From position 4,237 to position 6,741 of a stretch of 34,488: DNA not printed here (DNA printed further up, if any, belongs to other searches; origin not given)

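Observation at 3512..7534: Orphan AraC-GRE-activase module with a divergent, N-terminally short glycyl radical enzyme of unknown substrate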

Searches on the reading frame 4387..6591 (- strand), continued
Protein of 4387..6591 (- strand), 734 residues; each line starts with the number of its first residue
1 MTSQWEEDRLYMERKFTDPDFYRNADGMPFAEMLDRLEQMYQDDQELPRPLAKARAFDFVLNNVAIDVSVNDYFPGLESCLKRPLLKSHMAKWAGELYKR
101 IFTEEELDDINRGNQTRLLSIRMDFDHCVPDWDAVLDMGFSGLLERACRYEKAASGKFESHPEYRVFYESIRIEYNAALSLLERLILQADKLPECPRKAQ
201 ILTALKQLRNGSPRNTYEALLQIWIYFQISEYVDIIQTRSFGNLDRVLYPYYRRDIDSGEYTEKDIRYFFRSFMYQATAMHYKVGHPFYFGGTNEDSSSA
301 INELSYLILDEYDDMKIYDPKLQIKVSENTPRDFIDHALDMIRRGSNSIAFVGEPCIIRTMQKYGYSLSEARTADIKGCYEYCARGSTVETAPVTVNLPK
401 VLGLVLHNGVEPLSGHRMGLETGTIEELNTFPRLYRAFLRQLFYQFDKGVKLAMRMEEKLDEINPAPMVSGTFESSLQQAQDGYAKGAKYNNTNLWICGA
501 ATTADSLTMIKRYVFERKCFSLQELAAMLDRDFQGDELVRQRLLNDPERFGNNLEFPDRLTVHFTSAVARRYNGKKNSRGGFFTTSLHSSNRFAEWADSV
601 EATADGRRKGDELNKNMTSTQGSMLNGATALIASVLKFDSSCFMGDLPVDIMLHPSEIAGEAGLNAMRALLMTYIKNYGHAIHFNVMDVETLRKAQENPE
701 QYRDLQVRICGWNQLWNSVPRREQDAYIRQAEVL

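Call 37: search_solved_structures(query=A1, max_evalue=1e-10, show_alignments=5)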
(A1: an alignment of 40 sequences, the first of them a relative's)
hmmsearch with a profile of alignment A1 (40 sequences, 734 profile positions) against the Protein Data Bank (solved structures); distinct sequences matched with E-value up to 1e-10: 36.
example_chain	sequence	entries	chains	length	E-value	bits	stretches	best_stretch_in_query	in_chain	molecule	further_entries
6vxc_A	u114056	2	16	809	1.4e-114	387.4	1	125-731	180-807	Trans-4-hydroxy-L-proline dehydratase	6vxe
1r8w_A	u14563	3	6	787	1.8e-108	367.2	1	80-731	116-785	glycerol dehydratase | B12-independent glycerol dehydratase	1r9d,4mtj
5i2a_A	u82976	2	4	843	6.1e-103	348.9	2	68-531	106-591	Diol-dehydratase | Diol dehydratase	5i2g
8id0_A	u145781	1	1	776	2.4e-99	337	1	64-731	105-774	formate C-acetyltransferase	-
2f3o_A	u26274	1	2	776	4.9e-96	326.1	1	122-728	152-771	pyruvate formate-lyase 2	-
8yjo_A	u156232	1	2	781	3.5e-95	323.3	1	68-730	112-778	Probable dehydratase PflD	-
9f3w_A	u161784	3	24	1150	2.6e-93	317.1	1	76-729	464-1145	Choline trimethylamine-lyase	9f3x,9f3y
7vua_A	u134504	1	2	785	3.6e-93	316.6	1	122-729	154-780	HplG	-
9rco_A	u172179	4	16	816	5.2e-92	312.8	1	120-731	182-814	Glycyl radical protein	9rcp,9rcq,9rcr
8iof_A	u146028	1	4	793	2.6e-91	310.5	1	117-730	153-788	Benzylsuccinate synthase alpha subunit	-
9ht9_A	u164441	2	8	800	6.5e-91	309.2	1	68-729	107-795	Choline trimethylamine-lyase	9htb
9r0v_A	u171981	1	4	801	6.5e-91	309.1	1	68-729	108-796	Choline trimethylamine-lyase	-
6vue_A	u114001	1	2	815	7.1e-91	309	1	68-729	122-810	Choline trimethylamine-lyase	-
5fau_A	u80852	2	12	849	8.5e-91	308.8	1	68-729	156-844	Choline trimethylamine-lyase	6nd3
5fay_A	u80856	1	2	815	8.6e-91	308.7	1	68-729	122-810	Choline trimethylamine-lyase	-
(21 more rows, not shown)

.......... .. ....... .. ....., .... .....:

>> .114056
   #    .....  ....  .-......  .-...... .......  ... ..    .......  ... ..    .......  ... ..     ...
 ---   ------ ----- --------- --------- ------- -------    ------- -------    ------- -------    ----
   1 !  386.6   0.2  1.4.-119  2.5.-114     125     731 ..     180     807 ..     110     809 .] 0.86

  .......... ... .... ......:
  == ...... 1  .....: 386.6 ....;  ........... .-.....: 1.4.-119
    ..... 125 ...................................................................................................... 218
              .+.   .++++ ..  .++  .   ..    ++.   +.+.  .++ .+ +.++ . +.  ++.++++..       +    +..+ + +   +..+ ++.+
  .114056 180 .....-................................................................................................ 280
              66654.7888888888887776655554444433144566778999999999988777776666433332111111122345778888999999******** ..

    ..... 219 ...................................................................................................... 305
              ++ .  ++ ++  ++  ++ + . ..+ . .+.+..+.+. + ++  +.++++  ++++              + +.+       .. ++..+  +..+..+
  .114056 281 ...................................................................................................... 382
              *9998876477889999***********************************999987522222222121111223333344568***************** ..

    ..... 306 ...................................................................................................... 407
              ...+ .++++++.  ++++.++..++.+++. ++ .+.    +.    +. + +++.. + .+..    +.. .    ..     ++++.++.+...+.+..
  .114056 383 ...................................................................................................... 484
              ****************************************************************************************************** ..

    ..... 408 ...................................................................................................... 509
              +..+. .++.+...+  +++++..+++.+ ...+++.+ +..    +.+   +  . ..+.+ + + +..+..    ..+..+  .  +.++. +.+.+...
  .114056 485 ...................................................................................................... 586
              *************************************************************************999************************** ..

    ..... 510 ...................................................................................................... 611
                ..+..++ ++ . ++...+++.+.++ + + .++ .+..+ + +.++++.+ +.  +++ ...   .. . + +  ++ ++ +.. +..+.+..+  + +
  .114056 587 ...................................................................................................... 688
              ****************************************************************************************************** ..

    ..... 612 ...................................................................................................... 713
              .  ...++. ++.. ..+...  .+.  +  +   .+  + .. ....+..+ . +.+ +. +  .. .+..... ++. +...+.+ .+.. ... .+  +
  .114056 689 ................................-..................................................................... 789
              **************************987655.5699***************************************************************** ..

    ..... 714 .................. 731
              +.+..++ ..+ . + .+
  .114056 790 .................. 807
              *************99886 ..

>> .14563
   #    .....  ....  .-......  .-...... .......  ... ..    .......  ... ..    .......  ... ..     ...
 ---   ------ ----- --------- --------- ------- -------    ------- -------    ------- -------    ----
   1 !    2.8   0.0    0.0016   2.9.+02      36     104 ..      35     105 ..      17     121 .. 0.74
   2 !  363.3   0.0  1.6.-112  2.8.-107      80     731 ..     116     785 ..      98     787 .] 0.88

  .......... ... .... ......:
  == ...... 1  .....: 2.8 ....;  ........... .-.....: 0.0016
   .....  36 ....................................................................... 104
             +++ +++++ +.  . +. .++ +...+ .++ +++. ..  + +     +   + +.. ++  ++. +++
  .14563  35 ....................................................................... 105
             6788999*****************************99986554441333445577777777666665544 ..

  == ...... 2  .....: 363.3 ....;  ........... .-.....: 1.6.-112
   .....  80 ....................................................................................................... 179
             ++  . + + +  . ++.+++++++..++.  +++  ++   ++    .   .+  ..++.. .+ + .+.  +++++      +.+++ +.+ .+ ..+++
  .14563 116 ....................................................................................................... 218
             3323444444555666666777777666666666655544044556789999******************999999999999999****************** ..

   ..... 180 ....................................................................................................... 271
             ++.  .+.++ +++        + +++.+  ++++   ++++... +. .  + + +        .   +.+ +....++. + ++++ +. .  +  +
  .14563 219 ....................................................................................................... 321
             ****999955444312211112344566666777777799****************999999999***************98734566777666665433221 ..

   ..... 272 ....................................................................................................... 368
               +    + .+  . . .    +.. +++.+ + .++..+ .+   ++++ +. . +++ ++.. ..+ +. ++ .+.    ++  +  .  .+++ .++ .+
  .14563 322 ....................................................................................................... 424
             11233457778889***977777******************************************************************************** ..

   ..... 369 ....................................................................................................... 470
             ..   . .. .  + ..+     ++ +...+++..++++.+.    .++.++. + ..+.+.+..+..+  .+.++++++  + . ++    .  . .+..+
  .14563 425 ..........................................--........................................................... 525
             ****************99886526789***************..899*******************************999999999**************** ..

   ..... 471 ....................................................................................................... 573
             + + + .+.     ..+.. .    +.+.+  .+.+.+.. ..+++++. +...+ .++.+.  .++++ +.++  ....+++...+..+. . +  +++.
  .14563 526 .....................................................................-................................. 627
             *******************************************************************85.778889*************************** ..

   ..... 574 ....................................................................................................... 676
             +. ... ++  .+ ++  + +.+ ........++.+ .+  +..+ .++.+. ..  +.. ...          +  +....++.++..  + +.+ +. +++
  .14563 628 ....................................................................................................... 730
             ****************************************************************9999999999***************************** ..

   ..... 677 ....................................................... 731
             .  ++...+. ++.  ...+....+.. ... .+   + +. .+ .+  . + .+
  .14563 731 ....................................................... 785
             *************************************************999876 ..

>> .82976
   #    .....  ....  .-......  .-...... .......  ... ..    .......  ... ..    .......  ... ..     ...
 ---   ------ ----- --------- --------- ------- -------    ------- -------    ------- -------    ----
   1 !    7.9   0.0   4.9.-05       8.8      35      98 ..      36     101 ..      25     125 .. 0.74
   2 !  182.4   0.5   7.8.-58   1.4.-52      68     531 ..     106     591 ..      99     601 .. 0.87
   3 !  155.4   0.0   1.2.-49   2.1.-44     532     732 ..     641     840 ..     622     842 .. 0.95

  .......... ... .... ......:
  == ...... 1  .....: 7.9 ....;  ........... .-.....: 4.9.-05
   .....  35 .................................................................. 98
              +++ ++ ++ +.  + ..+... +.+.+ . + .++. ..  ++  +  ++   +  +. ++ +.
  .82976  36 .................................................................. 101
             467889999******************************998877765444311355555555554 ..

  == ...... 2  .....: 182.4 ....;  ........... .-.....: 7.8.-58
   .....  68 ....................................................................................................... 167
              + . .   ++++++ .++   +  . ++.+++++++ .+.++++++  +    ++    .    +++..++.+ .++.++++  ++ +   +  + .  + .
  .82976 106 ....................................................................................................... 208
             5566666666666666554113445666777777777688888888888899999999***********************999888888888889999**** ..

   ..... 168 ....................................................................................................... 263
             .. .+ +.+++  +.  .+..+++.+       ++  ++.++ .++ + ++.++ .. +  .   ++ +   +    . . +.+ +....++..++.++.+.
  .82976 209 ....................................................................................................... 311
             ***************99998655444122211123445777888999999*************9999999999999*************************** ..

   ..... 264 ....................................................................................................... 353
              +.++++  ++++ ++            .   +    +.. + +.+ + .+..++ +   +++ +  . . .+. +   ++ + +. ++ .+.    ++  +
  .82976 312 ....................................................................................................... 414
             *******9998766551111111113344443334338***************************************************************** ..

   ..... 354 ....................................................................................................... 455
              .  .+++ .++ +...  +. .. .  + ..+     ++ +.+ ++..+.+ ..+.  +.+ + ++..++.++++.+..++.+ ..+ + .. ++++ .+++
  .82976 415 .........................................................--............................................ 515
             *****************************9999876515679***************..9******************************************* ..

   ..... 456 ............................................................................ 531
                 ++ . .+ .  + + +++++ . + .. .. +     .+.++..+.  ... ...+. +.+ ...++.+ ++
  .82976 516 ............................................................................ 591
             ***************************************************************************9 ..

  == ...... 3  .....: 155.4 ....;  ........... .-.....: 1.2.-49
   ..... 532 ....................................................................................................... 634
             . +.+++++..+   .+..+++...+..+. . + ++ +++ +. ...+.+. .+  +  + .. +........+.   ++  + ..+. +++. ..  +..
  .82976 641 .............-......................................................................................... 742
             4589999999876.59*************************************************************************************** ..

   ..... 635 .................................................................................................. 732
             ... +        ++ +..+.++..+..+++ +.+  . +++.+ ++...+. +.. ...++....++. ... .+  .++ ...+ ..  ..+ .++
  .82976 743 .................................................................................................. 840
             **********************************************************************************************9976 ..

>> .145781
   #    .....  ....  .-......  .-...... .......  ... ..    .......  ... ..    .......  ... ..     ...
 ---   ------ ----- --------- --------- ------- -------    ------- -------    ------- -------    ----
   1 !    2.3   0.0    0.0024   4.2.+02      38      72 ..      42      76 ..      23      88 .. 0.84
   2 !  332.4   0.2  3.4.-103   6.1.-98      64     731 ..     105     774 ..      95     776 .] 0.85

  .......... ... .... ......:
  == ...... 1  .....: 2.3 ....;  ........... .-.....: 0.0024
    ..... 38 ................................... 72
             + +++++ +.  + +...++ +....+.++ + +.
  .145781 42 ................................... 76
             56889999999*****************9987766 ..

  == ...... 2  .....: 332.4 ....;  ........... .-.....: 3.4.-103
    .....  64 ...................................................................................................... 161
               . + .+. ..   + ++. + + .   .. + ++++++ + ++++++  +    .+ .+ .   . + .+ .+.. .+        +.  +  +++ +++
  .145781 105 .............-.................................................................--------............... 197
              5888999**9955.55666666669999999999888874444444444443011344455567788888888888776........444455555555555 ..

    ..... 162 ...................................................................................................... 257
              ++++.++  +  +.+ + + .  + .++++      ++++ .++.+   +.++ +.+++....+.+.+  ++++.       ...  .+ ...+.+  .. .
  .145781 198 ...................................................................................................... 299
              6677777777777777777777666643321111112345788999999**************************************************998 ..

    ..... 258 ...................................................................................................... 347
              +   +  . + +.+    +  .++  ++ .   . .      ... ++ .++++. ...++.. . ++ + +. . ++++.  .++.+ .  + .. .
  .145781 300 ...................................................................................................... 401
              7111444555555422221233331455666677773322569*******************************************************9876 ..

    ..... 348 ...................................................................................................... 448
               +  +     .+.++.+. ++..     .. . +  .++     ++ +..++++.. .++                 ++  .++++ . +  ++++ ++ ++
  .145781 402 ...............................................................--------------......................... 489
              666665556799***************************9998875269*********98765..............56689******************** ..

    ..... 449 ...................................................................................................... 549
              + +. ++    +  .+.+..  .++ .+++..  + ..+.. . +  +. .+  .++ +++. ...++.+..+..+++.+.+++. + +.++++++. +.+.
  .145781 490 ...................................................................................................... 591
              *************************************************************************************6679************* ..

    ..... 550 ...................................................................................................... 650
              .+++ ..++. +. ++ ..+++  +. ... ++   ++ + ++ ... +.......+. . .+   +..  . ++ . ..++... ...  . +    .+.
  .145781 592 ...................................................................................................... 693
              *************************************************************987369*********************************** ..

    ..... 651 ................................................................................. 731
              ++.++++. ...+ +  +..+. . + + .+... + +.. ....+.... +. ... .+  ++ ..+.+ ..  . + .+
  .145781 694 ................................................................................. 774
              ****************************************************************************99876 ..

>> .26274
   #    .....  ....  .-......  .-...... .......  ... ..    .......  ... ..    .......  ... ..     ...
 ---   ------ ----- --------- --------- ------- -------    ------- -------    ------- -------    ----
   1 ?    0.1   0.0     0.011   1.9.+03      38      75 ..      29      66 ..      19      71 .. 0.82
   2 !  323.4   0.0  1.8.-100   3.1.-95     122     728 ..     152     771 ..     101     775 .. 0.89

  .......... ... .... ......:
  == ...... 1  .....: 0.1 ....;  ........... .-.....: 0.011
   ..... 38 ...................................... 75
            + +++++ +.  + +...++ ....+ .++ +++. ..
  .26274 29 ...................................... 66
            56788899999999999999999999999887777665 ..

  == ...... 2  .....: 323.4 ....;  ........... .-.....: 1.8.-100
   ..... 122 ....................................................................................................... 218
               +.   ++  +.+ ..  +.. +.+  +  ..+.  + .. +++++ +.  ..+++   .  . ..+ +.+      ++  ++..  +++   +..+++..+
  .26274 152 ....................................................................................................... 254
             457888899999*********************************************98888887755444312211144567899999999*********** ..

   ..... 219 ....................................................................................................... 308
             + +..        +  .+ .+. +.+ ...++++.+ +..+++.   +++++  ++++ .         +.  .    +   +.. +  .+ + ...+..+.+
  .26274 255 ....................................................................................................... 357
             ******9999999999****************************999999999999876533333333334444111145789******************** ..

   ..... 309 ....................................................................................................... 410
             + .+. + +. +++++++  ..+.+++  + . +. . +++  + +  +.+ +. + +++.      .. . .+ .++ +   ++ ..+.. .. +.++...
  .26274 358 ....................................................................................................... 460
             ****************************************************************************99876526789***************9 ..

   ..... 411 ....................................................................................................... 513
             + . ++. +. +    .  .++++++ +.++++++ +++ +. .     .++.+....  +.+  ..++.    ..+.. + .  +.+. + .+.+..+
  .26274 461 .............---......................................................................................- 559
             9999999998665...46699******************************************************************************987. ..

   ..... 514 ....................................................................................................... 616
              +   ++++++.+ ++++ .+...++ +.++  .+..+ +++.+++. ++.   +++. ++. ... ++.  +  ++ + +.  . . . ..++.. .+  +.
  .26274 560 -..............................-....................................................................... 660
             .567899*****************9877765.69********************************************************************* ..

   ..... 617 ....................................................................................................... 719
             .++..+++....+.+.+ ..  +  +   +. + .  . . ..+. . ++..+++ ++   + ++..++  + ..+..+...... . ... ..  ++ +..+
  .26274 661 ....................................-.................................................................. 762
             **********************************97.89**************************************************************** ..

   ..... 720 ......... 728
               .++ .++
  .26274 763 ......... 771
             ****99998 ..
